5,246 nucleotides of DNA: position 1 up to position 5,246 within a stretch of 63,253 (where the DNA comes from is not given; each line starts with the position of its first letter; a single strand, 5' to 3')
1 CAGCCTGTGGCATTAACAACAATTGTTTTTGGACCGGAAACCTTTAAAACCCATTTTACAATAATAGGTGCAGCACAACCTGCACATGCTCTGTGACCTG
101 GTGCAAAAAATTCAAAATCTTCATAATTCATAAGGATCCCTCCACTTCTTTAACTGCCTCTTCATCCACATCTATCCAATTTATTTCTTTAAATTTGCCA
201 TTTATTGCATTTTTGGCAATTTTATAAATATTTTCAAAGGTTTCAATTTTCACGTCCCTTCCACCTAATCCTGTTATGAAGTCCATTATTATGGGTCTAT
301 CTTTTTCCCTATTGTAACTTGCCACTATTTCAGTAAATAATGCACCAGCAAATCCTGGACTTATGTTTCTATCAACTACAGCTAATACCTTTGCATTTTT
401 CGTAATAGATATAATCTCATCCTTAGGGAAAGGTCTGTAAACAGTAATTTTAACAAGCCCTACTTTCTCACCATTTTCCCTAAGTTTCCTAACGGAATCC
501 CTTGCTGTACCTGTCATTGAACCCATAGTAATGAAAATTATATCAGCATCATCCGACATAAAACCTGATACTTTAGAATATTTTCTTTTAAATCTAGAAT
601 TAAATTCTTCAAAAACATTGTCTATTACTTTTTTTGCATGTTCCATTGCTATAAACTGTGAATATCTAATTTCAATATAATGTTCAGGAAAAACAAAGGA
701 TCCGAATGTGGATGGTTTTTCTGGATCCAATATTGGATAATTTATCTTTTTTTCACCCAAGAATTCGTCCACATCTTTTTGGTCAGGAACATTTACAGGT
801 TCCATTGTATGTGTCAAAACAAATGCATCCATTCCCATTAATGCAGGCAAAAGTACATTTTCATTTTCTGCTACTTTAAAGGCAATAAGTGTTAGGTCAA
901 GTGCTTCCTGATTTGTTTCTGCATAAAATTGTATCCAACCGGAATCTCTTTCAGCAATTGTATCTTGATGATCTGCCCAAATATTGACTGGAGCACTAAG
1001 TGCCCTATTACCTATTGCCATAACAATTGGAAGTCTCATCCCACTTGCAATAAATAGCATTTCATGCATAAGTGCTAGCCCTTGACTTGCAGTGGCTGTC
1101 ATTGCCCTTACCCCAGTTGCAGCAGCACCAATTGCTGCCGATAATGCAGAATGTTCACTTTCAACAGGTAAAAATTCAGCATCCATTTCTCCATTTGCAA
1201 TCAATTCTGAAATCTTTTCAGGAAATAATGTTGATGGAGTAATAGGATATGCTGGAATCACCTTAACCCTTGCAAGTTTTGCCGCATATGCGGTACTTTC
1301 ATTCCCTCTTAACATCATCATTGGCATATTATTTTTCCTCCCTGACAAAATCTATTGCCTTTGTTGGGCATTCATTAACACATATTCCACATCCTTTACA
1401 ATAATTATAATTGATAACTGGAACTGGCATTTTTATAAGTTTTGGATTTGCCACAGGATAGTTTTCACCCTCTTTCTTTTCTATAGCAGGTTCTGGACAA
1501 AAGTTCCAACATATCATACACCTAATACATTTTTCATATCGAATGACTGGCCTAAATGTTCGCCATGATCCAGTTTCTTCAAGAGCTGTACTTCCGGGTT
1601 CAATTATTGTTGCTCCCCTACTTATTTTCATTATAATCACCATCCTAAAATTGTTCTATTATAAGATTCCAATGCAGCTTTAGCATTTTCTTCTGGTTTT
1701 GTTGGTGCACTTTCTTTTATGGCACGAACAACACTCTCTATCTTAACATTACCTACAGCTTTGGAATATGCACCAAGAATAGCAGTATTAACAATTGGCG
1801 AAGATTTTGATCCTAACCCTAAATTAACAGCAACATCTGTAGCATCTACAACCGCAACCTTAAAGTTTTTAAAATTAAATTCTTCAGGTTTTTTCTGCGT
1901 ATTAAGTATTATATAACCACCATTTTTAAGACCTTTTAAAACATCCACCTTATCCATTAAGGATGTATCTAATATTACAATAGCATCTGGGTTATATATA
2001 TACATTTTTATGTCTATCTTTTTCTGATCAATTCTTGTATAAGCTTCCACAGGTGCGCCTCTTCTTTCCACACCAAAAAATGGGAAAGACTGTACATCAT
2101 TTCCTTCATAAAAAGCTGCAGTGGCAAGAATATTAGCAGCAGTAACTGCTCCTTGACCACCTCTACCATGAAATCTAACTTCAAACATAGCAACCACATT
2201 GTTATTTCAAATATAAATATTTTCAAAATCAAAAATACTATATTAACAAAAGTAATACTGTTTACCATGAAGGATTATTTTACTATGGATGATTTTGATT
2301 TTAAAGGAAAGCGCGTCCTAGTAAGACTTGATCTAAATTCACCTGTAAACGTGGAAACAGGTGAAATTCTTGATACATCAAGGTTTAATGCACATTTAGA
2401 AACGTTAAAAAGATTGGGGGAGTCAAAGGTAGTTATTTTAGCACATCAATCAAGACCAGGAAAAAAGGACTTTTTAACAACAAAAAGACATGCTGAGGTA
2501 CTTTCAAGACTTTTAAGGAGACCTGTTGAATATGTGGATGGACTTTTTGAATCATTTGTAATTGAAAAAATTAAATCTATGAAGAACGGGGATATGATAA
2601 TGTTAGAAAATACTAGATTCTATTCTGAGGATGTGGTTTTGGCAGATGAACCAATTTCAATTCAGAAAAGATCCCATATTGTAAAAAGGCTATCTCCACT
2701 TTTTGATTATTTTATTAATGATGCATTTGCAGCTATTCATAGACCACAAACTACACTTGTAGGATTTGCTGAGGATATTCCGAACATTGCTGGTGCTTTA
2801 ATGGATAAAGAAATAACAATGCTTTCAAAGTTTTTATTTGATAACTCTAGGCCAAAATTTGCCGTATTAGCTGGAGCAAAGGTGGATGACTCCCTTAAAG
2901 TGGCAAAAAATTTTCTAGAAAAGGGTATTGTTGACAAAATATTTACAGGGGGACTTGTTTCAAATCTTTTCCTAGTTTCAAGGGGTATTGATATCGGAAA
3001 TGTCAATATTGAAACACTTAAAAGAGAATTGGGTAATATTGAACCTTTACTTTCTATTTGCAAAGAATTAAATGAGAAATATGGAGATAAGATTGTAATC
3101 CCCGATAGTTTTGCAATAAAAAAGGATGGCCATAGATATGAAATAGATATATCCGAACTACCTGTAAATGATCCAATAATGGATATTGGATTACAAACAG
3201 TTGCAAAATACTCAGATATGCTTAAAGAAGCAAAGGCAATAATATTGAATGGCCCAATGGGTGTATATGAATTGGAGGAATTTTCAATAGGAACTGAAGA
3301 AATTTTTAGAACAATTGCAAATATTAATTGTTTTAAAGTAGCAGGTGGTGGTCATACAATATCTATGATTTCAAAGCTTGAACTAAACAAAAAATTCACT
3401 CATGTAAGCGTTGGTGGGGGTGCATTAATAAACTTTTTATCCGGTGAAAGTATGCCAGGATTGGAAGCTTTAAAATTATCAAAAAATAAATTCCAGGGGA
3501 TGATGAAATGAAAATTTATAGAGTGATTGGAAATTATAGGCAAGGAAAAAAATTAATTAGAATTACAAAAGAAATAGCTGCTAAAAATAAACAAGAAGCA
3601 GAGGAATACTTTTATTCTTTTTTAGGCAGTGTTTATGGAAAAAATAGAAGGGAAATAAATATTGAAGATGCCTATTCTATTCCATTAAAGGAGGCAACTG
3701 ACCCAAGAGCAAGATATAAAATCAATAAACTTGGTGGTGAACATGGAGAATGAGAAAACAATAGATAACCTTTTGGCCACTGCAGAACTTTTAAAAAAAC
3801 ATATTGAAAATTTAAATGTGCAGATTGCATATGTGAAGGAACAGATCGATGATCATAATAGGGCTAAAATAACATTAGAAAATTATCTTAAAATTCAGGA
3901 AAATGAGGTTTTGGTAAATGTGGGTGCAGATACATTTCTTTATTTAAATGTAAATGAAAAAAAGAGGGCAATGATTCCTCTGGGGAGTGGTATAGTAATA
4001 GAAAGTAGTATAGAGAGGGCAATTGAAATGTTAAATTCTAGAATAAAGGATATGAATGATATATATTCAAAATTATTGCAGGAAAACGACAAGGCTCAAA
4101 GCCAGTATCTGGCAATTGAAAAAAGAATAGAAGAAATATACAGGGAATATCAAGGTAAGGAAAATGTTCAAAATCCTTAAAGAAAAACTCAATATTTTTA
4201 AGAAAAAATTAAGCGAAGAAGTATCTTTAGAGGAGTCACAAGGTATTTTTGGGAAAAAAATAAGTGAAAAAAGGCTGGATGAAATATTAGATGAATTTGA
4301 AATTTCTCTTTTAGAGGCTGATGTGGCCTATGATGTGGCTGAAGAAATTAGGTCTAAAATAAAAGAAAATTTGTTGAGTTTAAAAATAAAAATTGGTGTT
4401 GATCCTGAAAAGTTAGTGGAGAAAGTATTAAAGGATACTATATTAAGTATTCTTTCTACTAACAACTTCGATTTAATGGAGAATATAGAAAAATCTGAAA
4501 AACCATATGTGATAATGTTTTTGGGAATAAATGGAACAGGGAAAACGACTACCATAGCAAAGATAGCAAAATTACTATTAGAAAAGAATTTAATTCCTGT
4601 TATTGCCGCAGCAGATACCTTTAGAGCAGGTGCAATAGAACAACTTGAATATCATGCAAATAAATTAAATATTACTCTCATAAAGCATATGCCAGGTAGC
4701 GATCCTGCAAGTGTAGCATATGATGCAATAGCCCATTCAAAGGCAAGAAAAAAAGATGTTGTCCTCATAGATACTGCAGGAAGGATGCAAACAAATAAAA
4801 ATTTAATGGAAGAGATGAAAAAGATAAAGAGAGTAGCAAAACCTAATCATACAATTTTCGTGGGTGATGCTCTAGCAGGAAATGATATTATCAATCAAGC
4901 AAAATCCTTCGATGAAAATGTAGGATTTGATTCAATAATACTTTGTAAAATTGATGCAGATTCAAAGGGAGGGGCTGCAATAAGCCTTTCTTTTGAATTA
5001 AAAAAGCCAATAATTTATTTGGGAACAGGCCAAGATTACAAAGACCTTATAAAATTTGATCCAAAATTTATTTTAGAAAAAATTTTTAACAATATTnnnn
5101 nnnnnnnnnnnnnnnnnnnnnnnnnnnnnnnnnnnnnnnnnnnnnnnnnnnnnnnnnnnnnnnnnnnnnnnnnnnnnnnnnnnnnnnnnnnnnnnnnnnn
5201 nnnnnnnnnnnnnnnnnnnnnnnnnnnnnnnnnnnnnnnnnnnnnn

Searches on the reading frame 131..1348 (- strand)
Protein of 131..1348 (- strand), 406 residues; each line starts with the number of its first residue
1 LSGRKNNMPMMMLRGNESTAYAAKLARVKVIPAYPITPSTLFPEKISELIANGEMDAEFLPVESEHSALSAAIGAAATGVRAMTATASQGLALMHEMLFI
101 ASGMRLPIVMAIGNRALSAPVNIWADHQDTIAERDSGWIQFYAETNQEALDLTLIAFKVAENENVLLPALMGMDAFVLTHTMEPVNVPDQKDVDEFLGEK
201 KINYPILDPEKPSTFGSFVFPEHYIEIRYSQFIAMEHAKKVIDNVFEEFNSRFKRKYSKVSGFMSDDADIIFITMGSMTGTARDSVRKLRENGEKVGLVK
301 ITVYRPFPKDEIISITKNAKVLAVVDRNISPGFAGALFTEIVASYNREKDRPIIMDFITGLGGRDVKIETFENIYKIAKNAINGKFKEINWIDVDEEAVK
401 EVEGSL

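Call 75: search_protein_families(library=pfam, proteins=[window:131-1348:-], max_evalue=0.00001)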
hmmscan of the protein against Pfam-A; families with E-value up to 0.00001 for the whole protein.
window:131-1348:- (406 aa): 3 families
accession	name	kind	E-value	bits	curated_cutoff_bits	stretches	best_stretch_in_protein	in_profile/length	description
PF01855.24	POR_N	-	1e-74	251.6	27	1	22-246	2-230/231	Pyruvate flavodoxin/ferredoxin oxidoreductase, thiamine diP-bdg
PF17147.9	PFOR_II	-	9.9e-30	103.3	27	1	268-370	1-101/102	Pyruvate:ferredoxin oxidoreductase core domain II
PF02780.25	Transketolase_C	-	3.5e-08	33.8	25.9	1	266-357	8-100/124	Transketolase, C-terminal domain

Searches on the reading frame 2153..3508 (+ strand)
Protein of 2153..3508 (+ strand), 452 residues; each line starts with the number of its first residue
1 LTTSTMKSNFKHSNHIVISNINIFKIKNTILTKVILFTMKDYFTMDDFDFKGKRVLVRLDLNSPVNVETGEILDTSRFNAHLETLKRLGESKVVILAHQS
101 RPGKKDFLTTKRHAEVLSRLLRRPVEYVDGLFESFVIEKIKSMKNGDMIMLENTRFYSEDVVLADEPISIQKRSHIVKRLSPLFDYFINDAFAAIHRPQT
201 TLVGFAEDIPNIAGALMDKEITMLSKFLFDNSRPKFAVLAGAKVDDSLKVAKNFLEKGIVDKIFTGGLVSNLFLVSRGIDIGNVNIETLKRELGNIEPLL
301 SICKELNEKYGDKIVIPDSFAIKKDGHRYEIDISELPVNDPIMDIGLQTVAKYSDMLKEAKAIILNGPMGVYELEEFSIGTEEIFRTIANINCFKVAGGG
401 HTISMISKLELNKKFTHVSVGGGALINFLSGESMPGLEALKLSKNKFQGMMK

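Call 75: search_protein_families(library=pfam, proteins=[window:2153-3508:+], max_evalue=0.00001)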
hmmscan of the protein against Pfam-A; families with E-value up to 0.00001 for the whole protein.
window:2153-3508:+ (452 aa): 1 family
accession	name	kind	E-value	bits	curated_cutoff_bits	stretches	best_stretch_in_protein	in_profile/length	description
PF00162.24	PGK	-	6.7e-111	371.4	27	1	45-432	1-379/379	Phosphoglycerate kinase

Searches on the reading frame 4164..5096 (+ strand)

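Call 75: search_protein_families(library=pfam, proteins=[window:4164-5096:+], max_evalue=0.00001)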
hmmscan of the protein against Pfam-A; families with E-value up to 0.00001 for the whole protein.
window:4164-5096:+ (311 aa): 5 families
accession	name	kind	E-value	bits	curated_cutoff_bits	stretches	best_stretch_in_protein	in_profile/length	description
PF00448.28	SRP54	-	4.3e-73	245.6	22.7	1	114-308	1-195/196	SRP54-type protein, GTPase domain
PF02881.24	SRP54_N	-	1.7e-11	44.6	22.4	1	30-92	15-74/75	SRP54-type protein, helical bundle domain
PF13207.12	AAA_17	-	1.3e-07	32.4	27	1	120-233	1-108/136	AAA domain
PF13604.12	AAA_30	-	7.3e-07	29.5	27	1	115-236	19-125/191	AAA domain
PF13245.12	AAA_19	-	1e-06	29.4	25.1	1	113-236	10-126/134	AAA domain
